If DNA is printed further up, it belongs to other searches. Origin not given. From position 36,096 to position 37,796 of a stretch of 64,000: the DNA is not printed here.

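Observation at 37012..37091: GC-rich palindromic repeat inserted in-frame inside a membrane-protein gene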

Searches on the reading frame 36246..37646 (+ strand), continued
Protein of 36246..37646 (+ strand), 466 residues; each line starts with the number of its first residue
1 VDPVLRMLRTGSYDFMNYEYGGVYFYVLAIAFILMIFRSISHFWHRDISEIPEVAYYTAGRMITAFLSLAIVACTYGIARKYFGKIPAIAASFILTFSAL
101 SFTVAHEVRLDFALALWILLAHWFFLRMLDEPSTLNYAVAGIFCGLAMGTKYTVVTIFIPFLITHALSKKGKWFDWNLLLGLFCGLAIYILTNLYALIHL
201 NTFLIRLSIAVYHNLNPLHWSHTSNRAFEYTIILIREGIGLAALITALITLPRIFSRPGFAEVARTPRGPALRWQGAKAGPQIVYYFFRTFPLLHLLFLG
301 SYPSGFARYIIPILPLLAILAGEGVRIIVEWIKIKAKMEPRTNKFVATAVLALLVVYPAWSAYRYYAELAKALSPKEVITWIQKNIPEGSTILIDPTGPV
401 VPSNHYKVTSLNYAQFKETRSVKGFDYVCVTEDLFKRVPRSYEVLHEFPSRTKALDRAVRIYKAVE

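Call 53: predict_structure(alignment_id=A4)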
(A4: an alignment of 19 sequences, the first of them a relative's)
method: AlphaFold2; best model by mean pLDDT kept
length: 571 residues; sequences in the alignment: 19
mean_pLDDT: 82.7   pTM: 0.81
mean pLDDT of the five models: 82.7, 80.7, 80.1, 79.5, 77.3
residues with pLDDT >= 90: 199; 70-90: 298; 50-70: 56; < 50: 18
segments of 3 or more residues with pLDDT < 50: 365-381
pLDDT, mean of each block of 10 residues (from residue 1): 62 83 81 77 80 82 75 89 92 83 81 78 61 88 78 77 90 96 96 94 90 90 97 93 96 88 92 80 91 89 70 62 56 81 89 91 48 30 73 93 74 89 95 88 79 83 83 85 93 92 84 82 80 91 90 86 92 76
secondary structure, 60 per line:
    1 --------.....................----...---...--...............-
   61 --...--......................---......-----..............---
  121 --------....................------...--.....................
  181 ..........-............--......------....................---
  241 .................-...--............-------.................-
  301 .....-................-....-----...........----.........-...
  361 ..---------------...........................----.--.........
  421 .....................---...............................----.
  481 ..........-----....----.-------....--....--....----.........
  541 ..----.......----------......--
elements in order: H9-29 H45-59 H68-89 H93-97 H104-117 H129-148 H160-190 H192-203 H206-211 H218-237 H241-257 H264-275 H283-299 H301-305 H307-322 H333-343 H348-356 H358-362 H378-404 H412-441 H445-475 H480-490 E496-499 E512-515 H518-521 H524-527 E532-536 H537-542 E547-553 E564-569
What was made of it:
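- On Rickettsia palindromic elements: It forms a disordered loop in the model (call 53).
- Its only segment below 50 is residues 365-381, which is the insert, between helices 348-362 and 378-404 (call 53).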

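Call 64: find_encoding_contigs(protein=P0014, flank=10000, max_places=1)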
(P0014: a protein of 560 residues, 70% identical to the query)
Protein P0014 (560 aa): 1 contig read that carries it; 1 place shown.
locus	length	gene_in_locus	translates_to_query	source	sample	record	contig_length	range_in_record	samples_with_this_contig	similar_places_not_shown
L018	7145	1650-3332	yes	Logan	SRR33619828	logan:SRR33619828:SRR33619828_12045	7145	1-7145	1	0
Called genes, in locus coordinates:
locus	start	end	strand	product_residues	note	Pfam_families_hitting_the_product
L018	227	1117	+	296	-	PF13513:HEAT_EZ (faint), PF02985:HEAT (faint), PF03130:HEAT_PBS (faint), PF13646:HEAT_2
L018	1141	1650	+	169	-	PF12867:DinB_2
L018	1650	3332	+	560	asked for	PF13231:PMT_2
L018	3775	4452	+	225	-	PF00702:Hydrolase, PF12710:HAD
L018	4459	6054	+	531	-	PF09861:Lar_N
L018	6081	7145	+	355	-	?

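Call 65: find_encoding_contigs(protein=P0016, flank=10000, max_places=1)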
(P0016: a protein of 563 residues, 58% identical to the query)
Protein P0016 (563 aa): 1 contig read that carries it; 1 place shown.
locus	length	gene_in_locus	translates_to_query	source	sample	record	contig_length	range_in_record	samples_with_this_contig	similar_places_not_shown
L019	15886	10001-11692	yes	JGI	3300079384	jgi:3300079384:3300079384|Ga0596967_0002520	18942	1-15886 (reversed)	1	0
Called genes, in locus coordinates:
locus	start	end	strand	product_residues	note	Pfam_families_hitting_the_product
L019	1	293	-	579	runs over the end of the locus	PF02743:dCache_1, PF00672:HAMP, PF01966:HD, PF13487:HD_5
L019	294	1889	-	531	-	PF16697:Yop-YscD_cpl, PF00498:FHA, PF01590:GAF, PF13185:GAF_2, PF13492:GAF_3, PF00211:Guanylate_cyc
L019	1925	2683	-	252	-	PF04012:PspA_IM30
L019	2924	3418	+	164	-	PF00355:Rieske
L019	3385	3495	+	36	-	-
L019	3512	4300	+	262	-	PF00033:Cytochrome_B, PF13631:Cytochrom_B_N_2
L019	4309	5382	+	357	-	PF00032:Cytochrom_B_C (weak)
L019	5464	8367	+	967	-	PF13442:Cytochrome_CBB3 (faint), PF02433:FixO (weak), PF00034:Cytochrom_C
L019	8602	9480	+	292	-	PF13513:HEAT_EZ (faint), PF02985:HEAT (faint), PF03130:HEAT_PBS (faint), PF13646:HEAT_2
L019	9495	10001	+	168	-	PF12867:DinB_2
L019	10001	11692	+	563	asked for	PF02366:PMT, PF13231:PMT_2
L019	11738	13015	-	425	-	-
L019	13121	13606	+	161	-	PF20461:DUF6714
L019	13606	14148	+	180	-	-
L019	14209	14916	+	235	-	PF00702:Hydrolase, PF12710:HAD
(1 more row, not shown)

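Call 66: find_encoding_contigs(protein=P0012, flank=10000, max_places=1)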
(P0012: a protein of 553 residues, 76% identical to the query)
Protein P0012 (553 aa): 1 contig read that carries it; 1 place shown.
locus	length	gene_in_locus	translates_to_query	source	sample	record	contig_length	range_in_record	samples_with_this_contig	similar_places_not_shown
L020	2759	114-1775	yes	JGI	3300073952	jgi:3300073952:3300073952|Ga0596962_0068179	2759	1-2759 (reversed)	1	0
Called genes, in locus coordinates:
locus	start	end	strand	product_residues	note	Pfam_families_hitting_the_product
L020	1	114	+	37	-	?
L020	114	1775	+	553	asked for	PF02366:PMT, PF13231:PMT_2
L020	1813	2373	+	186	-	-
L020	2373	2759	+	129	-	?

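Call 74: fold_search(model_id=the predicted structure, library=pdb)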
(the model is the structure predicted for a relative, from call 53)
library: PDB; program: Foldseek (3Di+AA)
matches with E <= 10: 507; with E <= 0.001: 35
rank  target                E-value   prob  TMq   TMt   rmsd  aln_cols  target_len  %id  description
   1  9s6t_A                1.3e-08  1.00  0.59  0.68   6.0       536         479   12  Ternary cryo-EM structure of chicken ALG12 with Dol25-PP-GlcNAc2Man7, Dol25-P-Man, and Fab (released 2026-03-18)
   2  5ezm                  4.4e-08  1.00  0.50  0.52  10.3       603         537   15  Crystal Structure of ArnT from Cupriavidus metallidurans in the apo state (released 2016-02-17)
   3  5f15                  5.5e-08  1.00  0.48  0.50  10.5       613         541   15  Crystal Structure of ArnT from Cupriavidus metallidurans bound to Undecaprenyl phosphate (released 2016-02-17)
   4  6ezn_F                7.5e-08  1.00  0.49  0.44  11.8       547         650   13  Cryo-EM structure of the yeast oligosaccharyltransferase (OST) complex (released 2018-01-17)
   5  7oci_F                9.0e-08  1.00  0.50  0.45  10.0       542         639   14  Cryo-EM structure of yeast Ost6p containing oligosaccharyltransferase complex (released 2022-02-16)
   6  9s6s_A                4.1e-07  1.00  0.55  0.57   7.5       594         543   12  Ternary cryo-EM structure of human ALG9 with Dol25-PP-GlcNAc2Man6, Dol25-P-Man and Fab (released 2026-03-18)
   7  9s6u_A                4.1e-07  1.00  0.54  0.56   7.6       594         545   12  Ternary cryo-EM structure of human ALG9 with Dol25-PP-GlcNAc2Man8, Dol25-P-Man and Fab (released 2026-03-18)
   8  8b6l_I                5.6e-07  1.00  0.48  0.42   8.9       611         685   11  Subtomogram average of the human Sec61-TRAP-OSTA-translocon (released 2022-12-07)
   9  8agb_A                5.6e-07  1.00  0.48  0.43  11.4       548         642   13  Structure of yeast oligosaccharylransferase complex with lipid-linked oligosaccharide bound (released 2022-12-07)
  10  8pn9_A                6.4e-07  1.00  0.48  0.43  10.2       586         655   12  Structure of human oligosaccharyltransferase OST-A complex bound to NGI-1 (released 2024-05-08)
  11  8age_A                7.3e-07  1.00  0.48  0.43  10.4       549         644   12  Structure of yeast oligosaccharylransferase complex with acceptor peptide bound (released 2022-12-07)
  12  6c26_A                1.0e-06  1.00  0.48  0.44  12.7       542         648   14  The Cryo-EM structure of a eukaryotic oligosaccharyl transferase complex (released 2018-01-31)
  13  8agc_A                1.0e-06  1.00  0.43  0.36  18.0       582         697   13  Structure of yeast oligosaccharylransferase complex with lipid-linked oligosaccharide and non-acceptor peptide bound (released 2022-12-07)
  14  9i5k_A                2.3e-06  1.00  0.51  0.58   6.6       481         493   15  Structure of the Chaetomium thermophilum Pmt4 homodimer (C2 symmetry) (released 2025-12-24)
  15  7e9s_A                2.8e-06  1.00  0.45  0.32  10.8       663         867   11  Archaeal oligosaccharyltransferase AglB from Archaeoglobus fulgidus in complex with an inhibitory peptide and a dolich (released 2021-09-08)
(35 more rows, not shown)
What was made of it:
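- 35921..37646 (+): Host gene: a GT-C fold (PMT_2/GT39-type) membrane glycosyltransferase. In the window it is split into ORF 35921-36232 and ORF 36246-37646. Foldseek on the orthologue model hits ArnT, ALG12 and STT3 (call 74).
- On GT-C glycosyltransferase (PMT_2/GT39-like), host gene: Foldseek matches ALG12 (E = 1e-8, probability 1.0), ArnT 5ezm (E = 4e-8) and STT3 (call 74).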
